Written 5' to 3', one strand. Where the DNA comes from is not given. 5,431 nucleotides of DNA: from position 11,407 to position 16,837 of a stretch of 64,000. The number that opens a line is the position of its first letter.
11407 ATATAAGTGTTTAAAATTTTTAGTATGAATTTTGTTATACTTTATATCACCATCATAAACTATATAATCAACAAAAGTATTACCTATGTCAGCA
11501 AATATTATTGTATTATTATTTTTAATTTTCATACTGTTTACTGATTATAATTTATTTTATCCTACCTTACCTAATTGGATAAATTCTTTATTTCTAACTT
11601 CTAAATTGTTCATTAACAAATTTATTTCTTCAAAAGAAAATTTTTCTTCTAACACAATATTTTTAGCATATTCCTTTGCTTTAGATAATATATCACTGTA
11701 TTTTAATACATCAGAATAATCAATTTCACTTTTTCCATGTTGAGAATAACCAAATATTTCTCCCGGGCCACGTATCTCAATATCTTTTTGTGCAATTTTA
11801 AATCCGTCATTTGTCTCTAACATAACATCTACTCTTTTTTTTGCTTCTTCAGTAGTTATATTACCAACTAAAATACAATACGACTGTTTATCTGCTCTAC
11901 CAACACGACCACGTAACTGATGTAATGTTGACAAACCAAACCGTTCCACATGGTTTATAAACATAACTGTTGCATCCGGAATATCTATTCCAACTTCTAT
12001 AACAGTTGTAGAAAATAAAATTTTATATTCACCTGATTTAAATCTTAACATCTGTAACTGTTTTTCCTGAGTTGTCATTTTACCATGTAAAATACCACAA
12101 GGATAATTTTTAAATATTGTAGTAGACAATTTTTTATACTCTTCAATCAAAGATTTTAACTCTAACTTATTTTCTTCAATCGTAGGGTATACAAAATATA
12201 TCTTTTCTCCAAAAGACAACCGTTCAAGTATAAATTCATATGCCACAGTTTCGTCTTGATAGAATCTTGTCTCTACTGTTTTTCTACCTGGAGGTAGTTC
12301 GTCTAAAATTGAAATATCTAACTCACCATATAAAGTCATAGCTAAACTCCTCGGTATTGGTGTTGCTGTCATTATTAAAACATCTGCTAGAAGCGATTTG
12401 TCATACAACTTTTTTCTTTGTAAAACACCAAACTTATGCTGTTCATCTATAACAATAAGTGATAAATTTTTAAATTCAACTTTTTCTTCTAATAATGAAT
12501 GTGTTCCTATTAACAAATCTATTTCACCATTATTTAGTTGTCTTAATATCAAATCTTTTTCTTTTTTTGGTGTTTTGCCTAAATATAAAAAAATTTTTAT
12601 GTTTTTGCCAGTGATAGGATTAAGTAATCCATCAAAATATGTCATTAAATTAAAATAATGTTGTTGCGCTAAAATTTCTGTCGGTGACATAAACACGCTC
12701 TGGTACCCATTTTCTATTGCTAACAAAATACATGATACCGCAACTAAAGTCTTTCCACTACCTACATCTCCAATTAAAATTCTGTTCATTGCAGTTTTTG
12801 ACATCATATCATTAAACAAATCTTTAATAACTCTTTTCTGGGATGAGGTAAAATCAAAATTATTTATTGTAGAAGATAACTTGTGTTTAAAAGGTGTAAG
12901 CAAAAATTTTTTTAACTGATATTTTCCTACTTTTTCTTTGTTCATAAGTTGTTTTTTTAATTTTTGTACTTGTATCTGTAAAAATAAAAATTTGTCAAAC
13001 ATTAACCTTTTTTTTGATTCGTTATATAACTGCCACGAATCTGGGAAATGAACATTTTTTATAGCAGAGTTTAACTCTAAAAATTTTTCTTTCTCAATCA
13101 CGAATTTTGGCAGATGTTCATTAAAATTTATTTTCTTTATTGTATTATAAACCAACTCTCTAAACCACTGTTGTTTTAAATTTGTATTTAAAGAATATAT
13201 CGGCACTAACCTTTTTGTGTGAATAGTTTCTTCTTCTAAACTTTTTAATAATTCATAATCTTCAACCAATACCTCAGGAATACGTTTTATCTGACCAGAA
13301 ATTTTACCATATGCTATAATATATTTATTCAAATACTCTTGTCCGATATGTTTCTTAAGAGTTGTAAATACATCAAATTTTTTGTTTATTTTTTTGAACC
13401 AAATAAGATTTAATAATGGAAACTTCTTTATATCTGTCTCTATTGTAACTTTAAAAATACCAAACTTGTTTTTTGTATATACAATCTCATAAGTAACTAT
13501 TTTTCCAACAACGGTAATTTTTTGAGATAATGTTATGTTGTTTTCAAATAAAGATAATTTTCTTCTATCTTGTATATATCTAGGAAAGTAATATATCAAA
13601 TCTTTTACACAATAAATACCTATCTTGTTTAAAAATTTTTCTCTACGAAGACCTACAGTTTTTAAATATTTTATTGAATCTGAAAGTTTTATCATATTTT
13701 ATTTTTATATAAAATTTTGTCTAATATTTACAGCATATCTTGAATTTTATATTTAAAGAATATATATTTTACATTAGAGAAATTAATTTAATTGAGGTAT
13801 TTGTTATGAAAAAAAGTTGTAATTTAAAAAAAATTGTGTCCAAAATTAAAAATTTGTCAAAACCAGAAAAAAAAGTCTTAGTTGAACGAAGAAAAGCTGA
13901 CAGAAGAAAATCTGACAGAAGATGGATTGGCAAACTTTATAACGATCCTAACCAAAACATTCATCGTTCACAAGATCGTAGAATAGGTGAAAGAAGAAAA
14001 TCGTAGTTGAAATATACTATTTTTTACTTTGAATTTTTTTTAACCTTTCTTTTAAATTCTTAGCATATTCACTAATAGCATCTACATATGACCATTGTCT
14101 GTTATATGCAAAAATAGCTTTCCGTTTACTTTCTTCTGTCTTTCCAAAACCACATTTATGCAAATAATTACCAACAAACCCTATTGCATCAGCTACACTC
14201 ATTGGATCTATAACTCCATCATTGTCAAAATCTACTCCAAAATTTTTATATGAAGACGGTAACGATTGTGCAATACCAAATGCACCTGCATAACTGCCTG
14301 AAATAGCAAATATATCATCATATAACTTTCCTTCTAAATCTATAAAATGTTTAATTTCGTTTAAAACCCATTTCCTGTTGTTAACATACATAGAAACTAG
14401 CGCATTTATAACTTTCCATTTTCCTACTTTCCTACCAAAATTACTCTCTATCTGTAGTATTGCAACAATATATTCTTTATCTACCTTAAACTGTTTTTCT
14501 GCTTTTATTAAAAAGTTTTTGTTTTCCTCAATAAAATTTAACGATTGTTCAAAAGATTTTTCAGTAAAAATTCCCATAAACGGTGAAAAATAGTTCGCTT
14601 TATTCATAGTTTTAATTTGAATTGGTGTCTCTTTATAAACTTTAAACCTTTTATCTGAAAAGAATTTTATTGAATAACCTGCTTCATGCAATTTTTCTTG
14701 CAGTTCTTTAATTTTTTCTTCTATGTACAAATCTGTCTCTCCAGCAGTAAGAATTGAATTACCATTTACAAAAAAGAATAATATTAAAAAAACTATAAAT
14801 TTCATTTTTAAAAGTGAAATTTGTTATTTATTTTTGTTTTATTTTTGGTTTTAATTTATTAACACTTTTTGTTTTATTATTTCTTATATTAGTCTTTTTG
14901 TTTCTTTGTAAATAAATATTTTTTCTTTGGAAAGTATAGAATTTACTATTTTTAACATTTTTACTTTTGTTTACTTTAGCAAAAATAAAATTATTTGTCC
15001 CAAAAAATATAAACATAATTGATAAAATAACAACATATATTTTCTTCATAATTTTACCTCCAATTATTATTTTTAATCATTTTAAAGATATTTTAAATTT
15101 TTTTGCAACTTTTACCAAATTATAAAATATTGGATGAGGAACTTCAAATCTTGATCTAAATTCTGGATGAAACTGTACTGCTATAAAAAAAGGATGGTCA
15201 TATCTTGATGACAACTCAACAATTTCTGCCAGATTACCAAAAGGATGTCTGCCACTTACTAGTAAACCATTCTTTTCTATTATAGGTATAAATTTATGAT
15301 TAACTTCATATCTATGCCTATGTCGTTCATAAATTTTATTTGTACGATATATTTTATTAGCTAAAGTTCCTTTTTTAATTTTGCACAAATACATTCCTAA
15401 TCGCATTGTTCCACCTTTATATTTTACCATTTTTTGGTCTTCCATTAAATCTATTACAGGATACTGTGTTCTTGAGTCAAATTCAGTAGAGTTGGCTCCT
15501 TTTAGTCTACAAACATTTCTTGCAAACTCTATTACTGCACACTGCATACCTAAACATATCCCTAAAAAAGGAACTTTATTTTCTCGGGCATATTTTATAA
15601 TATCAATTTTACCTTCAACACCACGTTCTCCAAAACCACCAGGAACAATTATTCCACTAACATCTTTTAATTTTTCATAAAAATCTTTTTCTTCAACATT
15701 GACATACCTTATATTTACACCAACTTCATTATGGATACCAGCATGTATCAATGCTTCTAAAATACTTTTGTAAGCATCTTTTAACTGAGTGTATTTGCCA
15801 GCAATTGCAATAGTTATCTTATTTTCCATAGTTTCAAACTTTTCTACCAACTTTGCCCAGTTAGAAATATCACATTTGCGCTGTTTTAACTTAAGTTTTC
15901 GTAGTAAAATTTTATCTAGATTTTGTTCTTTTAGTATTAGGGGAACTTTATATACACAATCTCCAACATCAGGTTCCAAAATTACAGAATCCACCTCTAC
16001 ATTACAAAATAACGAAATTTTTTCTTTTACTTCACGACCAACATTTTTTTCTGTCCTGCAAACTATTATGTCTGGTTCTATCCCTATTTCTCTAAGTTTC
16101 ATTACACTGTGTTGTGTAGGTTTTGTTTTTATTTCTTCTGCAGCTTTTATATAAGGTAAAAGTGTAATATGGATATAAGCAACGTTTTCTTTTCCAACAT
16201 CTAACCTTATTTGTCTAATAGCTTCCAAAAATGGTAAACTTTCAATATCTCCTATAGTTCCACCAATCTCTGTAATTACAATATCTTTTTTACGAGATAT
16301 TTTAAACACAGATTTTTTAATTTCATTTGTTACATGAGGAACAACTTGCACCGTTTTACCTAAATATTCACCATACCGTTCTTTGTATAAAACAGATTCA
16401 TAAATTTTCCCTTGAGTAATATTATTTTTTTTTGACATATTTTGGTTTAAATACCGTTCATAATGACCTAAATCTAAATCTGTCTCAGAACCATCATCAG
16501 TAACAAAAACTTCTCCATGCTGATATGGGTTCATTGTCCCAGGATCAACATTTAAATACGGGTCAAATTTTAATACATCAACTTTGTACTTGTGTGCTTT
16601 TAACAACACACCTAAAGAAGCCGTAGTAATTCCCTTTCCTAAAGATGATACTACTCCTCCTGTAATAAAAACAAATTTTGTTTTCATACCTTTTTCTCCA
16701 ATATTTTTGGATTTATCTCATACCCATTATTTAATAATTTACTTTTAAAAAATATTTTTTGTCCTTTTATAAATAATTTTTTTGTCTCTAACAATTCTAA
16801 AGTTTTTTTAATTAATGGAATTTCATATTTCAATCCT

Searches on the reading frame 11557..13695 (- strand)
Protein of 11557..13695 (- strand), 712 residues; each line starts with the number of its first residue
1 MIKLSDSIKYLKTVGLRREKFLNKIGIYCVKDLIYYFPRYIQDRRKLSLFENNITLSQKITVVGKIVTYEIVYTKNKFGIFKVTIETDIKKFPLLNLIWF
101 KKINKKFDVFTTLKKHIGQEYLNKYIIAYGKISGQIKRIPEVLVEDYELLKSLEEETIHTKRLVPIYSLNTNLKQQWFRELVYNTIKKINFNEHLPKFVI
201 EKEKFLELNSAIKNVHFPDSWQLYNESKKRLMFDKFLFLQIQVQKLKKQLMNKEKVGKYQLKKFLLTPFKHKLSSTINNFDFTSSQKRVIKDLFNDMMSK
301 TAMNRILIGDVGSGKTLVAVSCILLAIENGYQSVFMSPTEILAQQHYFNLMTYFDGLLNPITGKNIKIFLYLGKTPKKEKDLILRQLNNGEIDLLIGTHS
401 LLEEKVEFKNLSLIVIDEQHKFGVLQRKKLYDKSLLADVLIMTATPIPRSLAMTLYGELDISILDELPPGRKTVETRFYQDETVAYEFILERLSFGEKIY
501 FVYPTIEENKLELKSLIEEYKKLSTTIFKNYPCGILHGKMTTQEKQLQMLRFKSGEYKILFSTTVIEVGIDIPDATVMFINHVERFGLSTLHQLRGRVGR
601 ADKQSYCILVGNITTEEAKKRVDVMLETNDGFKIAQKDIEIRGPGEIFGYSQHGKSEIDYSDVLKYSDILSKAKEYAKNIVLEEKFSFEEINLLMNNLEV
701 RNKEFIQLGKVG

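Call 74: search_protein_families(library=pfam, proteins=[window:11557-13695:-], max_evalue=0.00001)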
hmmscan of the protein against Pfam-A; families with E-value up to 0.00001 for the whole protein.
window:11557-13695:- (712 aa): 6 families
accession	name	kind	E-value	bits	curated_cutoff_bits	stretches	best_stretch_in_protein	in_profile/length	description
PF00271.37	Helicase_C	-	2.2e-24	86.3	23.5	1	492-601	11-109/110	Helicase conserved C-terminal domain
PF00270.35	DEAD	-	2.4e-22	79.9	26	1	284-451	2-164/167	DEAD/DEAH box helicase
PF17191.10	RecG_wedge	-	4.3e-17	62.6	23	1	8-188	2-161/162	RecG wedge domain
PF04851.21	ResIII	-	5.1e-10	39.9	22.5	1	281-446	3-162/164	Type III restriction enzyme, res subunit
PF01695.23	IstB_IS21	-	2.9e-08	33.9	24.1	1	246-344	32-134/238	IstB-like ATP binding protein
PF19833.4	RecG_dom3_C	-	3.7e-08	33.7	26.8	1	628-702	1-77/87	ATP-dependent DNA helicase RecG, domain 3, C-terminal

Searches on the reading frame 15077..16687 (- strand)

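Call 74: search_protein_families(library=pfam, proteins=[window:15077-16687:-], max_evalue=0.00001)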
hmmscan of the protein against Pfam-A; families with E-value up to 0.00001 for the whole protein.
window:15077-16687:- (536 aa): 3 families
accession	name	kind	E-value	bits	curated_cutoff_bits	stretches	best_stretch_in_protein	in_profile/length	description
PF06418.20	CTP_synth_N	-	3.3e-124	414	26.1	1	4-267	1-265/265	CTP synthase N-terminus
PF00117.34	GATase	-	3.4e-40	138.2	22.8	1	302-526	2-189/190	Glutamine amidotransferase class-I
PF07722.19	Peptidase_C26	-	2.6e-07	31.1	20.5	1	361-509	95-219/219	Peptidase C26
